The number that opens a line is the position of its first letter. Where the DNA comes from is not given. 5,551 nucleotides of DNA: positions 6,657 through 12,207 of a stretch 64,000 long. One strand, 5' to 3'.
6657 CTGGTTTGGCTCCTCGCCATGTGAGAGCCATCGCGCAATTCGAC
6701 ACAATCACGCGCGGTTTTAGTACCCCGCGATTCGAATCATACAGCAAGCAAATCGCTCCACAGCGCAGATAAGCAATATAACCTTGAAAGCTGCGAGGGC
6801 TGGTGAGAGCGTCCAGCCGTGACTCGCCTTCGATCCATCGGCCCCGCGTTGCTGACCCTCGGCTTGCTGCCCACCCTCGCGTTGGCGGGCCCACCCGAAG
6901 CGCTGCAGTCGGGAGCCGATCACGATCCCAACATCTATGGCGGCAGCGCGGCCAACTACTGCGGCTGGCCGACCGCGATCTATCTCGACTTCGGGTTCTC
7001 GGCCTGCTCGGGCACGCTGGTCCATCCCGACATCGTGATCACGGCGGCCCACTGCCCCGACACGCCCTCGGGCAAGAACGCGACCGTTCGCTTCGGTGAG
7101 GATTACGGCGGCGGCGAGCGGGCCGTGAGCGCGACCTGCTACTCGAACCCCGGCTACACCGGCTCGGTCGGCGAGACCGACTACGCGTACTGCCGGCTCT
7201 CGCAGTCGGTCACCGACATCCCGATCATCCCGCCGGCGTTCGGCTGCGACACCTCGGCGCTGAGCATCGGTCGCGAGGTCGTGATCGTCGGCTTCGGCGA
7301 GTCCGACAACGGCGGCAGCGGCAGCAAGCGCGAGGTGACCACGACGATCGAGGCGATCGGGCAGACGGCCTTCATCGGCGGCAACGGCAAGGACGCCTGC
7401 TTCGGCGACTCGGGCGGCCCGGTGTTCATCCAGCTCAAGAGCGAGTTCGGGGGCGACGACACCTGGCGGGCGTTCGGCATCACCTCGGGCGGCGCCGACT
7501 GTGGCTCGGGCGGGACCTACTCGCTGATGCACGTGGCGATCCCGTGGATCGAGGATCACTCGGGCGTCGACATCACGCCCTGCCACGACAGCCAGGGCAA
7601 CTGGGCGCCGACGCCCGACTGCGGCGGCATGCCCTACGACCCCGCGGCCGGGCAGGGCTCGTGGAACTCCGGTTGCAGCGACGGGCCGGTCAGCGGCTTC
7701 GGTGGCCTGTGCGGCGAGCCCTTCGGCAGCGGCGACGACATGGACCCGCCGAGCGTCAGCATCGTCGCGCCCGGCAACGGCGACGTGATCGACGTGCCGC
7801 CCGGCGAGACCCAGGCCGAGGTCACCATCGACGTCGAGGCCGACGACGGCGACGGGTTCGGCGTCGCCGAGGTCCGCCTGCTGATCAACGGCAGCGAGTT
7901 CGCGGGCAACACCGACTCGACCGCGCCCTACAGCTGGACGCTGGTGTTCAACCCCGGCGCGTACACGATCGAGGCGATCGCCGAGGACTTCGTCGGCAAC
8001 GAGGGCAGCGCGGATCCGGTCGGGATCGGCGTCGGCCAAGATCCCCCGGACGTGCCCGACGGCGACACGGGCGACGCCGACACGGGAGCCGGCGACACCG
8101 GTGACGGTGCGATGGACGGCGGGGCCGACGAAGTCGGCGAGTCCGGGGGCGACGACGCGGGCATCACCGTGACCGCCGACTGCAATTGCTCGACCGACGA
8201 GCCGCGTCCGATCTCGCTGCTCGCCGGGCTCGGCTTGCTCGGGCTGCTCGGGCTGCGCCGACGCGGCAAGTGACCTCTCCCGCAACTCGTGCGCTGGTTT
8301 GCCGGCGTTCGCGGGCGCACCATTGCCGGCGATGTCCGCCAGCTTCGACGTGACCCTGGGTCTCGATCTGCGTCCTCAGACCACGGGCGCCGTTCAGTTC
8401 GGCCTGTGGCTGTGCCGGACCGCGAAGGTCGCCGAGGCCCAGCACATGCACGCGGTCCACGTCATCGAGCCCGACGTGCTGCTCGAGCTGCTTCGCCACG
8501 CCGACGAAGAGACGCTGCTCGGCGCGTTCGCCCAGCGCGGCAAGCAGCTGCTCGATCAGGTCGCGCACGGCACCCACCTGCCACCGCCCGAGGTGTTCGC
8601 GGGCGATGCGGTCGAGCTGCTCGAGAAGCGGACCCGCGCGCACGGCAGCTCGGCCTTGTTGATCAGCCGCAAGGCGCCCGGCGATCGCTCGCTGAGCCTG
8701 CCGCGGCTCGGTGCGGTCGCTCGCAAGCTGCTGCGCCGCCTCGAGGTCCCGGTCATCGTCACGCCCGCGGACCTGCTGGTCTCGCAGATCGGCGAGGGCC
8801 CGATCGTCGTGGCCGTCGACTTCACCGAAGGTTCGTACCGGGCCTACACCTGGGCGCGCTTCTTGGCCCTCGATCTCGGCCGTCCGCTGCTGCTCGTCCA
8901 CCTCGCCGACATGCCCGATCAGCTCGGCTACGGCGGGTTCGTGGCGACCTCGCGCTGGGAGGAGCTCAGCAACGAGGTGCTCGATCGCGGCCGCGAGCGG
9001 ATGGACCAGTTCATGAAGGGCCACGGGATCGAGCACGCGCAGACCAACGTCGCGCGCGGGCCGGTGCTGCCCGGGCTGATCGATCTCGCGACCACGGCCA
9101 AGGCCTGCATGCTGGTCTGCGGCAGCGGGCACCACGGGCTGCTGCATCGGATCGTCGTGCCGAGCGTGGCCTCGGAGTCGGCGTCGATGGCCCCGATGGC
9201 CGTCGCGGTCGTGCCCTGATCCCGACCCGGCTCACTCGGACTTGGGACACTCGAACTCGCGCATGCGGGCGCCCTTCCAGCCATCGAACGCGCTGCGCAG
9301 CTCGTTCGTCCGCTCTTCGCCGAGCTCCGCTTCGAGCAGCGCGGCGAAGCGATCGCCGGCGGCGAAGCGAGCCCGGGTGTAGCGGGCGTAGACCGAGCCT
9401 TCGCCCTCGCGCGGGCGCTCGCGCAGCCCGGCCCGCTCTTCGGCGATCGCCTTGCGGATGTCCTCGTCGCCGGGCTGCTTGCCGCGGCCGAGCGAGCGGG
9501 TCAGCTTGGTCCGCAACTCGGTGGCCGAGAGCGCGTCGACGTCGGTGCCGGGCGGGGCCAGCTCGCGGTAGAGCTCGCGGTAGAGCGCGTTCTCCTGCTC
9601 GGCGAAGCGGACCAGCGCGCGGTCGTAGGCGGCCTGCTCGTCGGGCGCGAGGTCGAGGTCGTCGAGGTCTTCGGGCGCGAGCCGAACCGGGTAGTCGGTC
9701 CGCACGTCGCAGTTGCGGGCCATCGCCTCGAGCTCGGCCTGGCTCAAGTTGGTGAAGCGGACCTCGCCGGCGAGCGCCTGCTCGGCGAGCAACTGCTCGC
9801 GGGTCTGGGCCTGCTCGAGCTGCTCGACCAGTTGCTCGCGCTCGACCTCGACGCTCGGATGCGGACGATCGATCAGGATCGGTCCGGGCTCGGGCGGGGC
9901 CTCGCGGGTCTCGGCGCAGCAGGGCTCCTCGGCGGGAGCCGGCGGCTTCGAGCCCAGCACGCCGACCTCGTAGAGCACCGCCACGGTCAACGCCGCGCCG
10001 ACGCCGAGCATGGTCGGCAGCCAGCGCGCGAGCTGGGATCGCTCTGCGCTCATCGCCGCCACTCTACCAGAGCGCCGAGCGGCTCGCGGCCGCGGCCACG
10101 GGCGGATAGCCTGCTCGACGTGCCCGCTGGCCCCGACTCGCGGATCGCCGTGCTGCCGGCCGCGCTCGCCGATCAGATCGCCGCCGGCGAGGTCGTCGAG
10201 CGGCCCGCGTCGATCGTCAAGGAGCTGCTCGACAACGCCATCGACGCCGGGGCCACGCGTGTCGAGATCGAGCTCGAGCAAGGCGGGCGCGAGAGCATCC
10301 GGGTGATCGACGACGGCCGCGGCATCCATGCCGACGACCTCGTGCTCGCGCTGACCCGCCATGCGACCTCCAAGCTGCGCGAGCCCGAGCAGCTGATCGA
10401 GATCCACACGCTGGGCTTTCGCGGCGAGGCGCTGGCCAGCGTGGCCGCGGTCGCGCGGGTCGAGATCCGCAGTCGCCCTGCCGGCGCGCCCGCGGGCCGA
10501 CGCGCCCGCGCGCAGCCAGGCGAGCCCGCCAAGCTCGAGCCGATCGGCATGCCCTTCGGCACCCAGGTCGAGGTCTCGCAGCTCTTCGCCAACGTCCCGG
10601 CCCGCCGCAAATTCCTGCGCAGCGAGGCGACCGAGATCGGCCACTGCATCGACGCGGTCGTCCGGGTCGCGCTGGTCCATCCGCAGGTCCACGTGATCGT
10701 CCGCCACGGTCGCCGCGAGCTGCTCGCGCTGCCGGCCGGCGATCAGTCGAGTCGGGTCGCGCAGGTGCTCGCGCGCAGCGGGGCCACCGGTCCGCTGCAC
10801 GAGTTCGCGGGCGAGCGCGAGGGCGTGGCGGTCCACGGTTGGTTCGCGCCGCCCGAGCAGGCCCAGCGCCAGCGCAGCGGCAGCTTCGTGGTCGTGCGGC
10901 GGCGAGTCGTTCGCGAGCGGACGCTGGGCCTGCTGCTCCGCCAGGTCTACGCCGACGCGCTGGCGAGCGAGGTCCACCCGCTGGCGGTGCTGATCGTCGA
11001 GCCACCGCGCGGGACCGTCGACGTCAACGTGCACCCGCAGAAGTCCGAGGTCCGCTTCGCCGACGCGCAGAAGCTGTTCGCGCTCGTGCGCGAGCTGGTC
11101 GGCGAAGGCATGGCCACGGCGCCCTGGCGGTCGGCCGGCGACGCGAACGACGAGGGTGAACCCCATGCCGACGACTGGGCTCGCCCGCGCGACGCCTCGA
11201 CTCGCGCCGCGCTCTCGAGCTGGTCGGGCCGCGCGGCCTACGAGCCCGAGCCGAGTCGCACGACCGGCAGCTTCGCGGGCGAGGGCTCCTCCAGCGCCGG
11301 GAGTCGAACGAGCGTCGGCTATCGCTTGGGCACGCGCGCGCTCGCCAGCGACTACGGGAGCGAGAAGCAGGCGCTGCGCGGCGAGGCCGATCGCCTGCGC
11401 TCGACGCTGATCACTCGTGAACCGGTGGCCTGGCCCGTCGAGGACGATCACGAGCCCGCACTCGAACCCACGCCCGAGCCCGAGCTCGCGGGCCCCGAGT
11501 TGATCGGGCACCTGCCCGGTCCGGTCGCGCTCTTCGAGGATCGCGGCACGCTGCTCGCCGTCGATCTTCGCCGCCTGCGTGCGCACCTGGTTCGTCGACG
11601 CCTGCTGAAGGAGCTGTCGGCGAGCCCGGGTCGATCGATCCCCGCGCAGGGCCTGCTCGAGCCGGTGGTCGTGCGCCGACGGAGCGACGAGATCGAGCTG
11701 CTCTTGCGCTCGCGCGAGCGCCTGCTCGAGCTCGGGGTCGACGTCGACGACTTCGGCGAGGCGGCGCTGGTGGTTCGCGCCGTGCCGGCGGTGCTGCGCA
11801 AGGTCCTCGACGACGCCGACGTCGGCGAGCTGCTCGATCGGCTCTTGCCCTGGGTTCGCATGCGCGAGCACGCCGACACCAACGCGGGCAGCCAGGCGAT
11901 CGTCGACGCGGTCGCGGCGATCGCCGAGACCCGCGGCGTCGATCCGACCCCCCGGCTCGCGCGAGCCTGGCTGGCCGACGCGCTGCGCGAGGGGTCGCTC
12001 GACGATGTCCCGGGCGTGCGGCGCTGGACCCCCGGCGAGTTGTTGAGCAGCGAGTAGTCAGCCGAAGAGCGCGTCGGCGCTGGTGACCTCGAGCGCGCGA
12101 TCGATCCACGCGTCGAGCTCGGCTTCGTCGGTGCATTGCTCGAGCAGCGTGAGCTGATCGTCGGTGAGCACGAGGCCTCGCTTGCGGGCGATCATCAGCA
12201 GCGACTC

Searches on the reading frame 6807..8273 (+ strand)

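Call 13: search_protein_families(library=pfam, proteins=[window:6807-8273:+], max_evalue=0.0001)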
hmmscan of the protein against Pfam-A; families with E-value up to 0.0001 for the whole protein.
window:6807-8273:+ (488 aa): 3 families
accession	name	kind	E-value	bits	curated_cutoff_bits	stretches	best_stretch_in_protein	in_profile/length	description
PF00089.32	Trypsin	-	1.6e-22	80.9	20.6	1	43-247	1-219/220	Trypsin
PF17957.7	Big_7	-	1.5e-10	42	24.1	1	315-390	1-70/70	Bacterial Ig domain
PF06832.18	BiPBP_C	-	7.3e-06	26.2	26.8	1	312-393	7-81/90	Penicillin-Binding Protein C-terminus Family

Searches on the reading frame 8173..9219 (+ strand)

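Call 13: search_protein_families(library=pfam, proteins=[window:8173-9219:+], max_evalue=0.0001)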
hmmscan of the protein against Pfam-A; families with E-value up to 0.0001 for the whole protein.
window:8173-9219:+ (348 aa): 1 family
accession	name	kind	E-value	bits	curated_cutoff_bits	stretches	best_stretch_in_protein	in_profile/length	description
PF00582.32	Usp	-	3.3e-21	76.8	24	1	210-348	4-141/141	Universal stress protein family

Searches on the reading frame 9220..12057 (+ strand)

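Call 13: search_protein_families(library=pfam, proteins=[window:9220-12057:+], max_evalue=0.0001)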
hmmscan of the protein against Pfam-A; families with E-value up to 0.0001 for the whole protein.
window:9220-12057:+ (945 aa): 4 families
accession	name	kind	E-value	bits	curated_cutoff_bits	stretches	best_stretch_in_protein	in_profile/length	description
PF01119.25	DNA_mis_repair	-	3.3e-22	78.8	26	1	526-628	13-115/119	DNA mismatch repair protein, C-terminal domain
PF08676.16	MutL_C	-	2.4e-14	53.7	25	1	763-880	2-116/142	MutL C terminal dimerisation domain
PF13589.12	HATPase_c_3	-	1.1e-11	45.4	25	1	330-421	4-95/137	Histidine kinase-, DNA gyrase B-, and HSP90-like ATPase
PF02518.31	HATPase_c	-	7.5e-09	36.5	26.4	1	327-383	4-63/111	Histidine kinase-, DNA gyrase B-, and HSP90-like ATPase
